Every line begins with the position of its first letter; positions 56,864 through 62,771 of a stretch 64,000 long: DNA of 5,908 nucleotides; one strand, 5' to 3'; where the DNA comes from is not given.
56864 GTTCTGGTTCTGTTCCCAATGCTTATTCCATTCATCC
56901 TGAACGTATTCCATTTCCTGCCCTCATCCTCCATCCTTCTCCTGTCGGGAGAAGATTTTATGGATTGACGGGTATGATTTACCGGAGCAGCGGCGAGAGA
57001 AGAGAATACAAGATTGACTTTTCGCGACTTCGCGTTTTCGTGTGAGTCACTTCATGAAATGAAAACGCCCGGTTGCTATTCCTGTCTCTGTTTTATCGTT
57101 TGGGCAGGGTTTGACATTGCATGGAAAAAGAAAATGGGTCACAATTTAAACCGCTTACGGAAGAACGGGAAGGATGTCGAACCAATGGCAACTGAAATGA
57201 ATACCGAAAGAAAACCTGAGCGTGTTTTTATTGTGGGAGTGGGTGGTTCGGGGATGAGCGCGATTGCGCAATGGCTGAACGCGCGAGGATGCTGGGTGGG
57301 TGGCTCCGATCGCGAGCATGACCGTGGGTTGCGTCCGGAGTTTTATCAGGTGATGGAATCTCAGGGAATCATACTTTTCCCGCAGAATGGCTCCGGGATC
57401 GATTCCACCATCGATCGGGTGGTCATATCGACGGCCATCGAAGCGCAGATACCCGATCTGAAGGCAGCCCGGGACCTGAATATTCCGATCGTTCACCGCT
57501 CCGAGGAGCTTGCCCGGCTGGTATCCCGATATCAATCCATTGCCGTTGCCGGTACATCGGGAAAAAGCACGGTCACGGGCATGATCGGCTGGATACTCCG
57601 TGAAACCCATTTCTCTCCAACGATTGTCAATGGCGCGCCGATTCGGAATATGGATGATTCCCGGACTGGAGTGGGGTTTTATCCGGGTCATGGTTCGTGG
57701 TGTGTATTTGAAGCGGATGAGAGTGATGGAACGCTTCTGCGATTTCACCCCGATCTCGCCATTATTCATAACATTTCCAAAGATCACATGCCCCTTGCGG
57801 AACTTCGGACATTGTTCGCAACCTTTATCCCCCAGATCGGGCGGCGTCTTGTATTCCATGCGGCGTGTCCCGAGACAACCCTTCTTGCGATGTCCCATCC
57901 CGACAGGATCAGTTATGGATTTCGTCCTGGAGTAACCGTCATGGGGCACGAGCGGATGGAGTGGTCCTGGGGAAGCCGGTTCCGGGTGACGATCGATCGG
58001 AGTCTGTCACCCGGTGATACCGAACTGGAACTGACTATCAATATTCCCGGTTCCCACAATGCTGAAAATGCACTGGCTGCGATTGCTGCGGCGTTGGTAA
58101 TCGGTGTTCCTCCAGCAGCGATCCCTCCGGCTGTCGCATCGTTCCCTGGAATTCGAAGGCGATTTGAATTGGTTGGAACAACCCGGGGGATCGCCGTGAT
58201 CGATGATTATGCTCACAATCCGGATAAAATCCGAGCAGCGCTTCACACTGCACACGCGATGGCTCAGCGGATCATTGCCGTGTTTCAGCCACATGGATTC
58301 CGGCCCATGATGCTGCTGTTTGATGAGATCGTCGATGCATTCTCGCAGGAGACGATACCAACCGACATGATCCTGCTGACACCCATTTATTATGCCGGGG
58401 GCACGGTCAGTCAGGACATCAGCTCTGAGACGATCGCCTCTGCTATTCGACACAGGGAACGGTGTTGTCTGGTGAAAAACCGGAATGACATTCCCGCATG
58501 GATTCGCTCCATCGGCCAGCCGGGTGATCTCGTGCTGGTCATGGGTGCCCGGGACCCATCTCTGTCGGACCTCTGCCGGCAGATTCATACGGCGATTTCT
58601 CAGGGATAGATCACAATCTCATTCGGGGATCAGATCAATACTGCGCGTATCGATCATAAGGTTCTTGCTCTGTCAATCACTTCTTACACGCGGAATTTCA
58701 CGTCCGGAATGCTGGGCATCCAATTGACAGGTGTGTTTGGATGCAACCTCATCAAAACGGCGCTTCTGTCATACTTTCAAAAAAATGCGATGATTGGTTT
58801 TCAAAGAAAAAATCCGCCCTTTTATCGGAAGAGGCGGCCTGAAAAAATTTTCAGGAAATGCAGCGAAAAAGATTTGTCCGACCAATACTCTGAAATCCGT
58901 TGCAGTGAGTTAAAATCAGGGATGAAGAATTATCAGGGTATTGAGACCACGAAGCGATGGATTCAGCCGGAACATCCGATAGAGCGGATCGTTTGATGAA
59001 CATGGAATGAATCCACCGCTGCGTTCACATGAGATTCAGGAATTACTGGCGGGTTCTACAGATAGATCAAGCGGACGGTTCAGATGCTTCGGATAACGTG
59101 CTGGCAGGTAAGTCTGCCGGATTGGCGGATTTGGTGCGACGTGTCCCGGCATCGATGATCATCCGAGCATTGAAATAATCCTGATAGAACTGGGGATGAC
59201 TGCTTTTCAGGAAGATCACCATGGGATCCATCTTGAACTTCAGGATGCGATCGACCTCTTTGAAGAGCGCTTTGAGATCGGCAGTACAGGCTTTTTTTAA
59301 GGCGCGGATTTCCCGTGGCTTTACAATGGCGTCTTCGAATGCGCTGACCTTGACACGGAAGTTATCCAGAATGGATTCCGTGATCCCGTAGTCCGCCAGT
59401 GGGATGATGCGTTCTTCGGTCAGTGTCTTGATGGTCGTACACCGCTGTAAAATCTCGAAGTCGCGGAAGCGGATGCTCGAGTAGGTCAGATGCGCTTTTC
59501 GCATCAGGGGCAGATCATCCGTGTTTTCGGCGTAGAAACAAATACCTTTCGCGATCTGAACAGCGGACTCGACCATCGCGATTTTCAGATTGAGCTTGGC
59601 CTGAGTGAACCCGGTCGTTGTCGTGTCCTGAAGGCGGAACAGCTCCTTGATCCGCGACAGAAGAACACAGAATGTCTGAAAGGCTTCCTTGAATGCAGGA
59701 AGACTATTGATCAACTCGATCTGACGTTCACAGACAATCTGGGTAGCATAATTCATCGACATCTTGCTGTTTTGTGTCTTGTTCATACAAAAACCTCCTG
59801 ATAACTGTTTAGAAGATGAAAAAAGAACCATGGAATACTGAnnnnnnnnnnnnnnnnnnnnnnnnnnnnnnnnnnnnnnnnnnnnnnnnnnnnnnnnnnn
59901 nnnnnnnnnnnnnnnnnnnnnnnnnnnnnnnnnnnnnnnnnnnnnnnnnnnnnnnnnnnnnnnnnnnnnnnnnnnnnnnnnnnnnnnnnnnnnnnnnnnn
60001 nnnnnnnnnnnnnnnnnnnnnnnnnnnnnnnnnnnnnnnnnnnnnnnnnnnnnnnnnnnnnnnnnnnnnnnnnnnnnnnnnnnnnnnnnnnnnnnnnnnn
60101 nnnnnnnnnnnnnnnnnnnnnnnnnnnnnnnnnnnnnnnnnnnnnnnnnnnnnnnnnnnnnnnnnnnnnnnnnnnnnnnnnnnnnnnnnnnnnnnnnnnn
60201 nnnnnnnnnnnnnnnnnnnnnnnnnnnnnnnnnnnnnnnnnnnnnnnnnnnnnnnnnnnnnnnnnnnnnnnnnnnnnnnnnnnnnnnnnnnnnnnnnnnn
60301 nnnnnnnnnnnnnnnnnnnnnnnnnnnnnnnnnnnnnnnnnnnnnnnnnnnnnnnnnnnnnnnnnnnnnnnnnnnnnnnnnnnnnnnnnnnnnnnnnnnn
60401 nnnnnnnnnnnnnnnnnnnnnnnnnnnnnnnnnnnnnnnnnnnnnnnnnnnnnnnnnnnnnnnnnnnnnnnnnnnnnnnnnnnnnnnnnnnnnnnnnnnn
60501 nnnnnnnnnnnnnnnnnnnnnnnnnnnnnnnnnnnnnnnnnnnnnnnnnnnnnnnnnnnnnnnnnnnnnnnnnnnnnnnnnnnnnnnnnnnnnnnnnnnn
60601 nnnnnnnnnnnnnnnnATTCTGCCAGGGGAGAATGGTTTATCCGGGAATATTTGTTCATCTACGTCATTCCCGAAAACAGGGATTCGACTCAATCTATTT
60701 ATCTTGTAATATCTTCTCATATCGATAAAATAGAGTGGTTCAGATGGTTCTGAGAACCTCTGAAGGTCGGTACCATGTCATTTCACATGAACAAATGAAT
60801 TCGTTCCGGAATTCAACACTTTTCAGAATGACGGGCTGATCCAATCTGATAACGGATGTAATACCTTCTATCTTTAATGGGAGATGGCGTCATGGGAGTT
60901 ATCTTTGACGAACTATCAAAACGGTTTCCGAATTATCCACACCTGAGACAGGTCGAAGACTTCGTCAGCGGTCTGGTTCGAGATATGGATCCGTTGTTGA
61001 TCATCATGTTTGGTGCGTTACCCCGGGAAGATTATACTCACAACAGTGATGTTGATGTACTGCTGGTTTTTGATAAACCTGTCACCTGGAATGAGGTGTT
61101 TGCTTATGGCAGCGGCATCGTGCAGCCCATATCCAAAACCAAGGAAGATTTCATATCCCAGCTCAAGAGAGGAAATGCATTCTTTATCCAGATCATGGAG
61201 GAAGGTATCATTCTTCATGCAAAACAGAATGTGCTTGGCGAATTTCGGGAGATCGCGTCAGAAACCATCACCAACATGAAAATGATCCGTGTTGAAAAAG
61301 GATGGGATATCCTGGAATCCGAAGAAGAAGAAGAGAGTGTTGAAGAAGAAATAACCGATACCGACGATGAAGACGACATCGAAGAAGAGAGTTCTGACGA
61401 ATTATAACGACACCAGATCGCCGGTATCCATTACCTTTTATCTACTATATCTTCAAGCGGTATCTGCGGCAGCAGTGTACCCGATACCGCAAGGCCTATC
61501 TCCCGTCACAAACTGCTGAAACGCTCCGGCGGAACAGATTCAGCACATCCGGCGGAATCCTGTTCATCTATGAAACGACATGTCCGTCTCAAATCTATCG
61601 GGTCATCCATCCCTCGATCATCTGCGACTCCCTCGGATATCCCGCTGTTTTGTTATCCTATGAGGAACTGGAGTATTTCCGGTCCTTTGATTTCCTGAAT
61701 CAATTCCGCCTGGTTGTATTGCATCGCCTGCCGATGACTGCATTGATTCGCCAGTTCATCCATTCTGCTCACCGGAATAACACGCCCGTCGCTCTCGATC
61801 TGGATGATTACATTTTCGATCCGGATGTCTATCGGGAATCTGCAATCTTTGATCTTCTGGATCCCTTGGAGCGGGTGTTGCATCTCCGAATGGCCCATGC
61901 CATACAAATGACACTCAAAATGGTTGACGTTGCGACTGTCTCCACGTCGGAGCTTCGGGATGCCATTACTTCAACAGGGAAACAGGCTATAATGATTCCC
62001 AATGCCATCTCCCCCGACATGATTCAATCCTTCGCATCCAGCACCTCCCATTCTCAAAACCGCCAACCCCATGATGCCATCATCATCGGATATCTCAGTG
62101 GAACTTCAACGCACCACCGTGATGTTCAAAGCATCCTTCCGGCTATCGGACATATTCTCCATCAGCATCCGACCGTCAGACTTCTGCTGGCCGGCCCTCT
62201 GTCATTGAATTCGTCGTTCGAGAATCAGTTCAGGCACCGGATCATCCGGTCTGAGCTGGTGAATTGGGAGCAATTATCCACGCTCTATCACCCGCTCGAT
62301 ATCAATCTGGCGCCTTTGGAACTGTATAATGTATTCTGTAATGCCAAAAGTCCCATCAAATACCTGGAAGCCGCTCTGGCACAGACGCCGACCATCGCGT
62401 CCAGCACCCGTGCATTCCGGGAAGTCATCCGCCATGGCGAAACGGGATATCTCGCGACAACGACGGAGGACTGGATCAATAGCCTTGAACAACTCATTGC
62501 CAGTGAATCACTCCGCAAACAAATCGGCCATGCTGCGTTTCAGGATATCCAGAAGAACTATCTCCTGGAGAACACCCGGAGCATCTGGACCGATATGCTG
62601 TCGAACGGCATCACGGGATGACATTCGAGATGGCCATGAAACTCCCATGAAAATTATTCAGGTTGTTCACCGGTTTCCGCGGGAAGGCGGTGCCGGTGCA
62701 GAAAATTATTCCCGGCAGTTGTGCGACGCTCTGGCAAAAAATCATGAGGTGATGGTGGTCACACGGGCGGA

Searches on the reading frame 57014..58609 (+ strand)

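Call 33: search_protein_families(library=pfam, proteins=[window:57014-58609:+], max_evalue=0.00001)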
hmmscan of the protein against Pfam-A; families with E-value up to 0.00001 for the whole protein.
window:57014-58609:+ (531 aa): 3 families
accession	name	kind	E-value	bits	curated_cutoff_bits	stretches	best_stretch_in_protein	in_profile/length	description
PF02875.26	Mur_ligase_C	-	3.4e-19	70.4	28.4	1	382-513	1-127/127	Mur ligase, glutamate ligase domain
PF08245.18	Mur_ligase_M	-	2.3e-12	47.7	24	1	178-360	1-200/200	Mur ligase middle domain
PF01225.30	Mur_ligase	-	1.9e-10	41.4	21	1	73-173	4-94/95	Mur ligase family, catalytic domain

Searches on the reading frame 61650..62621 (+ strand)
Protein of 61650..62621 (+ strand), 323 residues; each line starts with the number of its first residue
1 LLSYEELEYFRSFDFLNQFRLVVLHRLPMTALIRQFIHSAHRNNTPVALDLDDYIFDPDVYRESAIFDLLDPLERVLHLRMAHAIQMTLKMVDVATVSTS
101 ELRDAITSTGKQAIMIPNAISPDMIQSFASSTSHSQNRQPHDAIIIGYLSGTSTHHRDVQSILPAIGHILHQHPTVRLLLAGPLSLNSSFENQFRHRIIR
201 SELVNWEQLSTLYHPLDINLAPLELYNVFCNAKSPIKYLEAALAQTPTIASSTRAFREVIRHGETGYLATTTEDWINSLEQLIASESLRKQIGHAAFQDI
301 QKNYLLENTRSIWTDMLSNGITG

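Call 33: search_protein_families(library=pfam, proteins=[window:61650-62621:+], max_evalue=0.00001)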
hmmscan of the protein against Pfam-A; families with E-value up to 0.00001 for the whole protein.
window:61650-62621:+ (323 aa): 3 families
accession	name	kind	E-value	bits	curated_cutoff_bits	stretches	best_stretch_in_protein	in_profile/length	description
PF13692.12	Glyco_trans_1_4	-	1.3e-13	51.9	27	1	146-284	4-141/142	Glycosyl transferases group 1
PF00534.26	Glycos_transf_1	-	1.8e-12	47.6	26.4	1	135-297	7-170/172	Glycosyl transferases group 1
PF13524.12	Glyco_trans_1_2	-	1.7e-06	28.4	25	1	172-307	11-136/144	Glycosyl transferase-like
